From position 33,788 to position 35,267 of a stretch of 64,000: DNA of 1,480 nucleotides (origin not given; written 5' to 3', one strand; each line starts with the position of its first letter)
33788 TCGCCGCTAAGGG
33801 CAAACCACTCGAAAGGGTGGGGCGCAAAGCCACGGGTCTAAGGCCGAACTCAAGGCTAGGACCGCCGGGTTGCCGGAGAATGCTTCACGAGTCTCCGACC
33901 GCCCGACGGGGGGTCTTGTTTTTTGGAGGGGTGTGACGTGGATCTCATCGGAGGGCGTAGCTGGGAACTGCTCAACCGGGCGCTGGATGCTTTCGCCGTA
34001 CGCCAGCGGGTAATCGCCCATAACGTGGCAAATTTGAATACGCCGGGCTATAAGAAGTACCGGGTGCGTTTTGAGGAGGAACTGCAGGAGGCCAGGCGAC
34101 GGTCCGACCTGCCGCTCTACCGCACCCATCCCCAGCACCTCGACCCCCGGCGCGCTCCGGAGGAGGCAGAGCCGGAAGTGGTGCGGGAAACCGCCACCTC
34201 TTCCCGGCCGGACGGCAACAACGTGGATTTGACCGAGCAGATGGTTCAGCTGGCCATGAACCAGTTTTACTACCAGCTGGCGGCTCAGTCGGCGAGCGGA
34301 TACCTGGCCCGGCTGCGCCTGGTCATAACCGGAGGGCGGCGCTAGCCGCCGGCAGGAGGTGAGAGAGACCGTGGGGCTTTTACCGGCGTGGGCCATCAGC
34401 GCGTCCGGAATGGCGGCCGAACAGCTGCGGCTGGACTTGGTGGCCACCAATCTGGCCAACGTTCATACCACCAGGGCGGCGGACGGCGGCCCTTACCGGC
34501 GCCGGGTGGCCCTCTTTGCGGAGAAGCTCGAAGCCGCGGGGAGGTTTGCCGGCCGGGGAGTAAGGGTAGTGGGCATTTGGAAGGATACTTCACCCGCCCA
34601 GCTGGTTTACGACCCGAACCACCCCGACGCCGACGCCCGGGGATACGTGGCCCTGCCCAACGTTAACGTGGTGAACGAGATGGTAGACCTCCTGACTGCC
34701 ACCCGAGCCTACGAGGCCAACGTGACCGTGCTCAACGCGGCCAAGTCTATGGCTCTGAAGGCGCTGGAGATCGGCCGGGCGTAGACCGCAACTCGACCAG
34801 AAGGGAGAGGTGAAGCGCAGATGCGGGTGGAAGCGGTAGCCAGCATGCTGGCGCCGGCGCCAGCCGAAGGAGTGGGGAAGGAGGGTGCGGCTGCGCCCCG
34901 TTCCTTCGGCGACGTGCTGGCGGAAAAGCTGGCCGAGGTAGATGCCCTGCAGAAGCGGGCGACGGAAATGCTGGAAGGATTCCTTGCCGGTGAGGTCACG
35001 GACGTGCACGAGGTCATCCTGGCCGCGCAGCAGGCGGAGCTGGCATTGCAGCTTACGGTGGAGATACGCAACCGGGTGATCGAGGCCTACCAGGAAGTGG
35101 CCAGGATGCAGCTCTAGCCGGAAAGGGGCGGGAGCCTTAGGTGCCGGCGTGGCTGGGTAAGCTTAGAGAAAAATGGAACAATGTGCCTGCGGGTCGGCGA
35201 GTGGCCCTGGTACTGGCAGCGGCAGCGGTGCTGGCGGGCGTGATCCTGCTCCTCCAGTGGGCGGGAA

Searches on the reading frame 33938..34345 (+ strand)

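Call 60: search_protein_families(library=pfam, proteins=[window:33938-34345:+])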
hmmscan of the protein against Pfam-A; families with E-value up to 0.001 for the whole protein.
window:33938-34345:+ (135 aa): 1 family
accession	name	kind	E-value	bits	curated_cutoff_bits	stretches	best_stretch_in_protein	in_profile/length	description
PF00460.25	Flg_bb_rod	-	3e-08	33.9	20.7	1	14-39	6-31/31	Flagella basal body rod protein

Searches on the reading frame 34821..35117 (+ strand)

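Call 60: search_protein_families(library=pfam, proteins=[window:34821-35117:+])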
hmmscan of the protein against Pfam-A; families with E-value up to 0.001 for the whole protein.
window:34821-35117:+ (98 aa): 1 family
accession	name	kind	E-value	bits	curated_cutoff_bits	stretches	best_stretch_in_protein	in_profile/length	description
PF02049.23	FliE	-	1.1e-25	90.1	22.4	1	19-98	10-89/89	Flagellar hook-basal body complex protein FliE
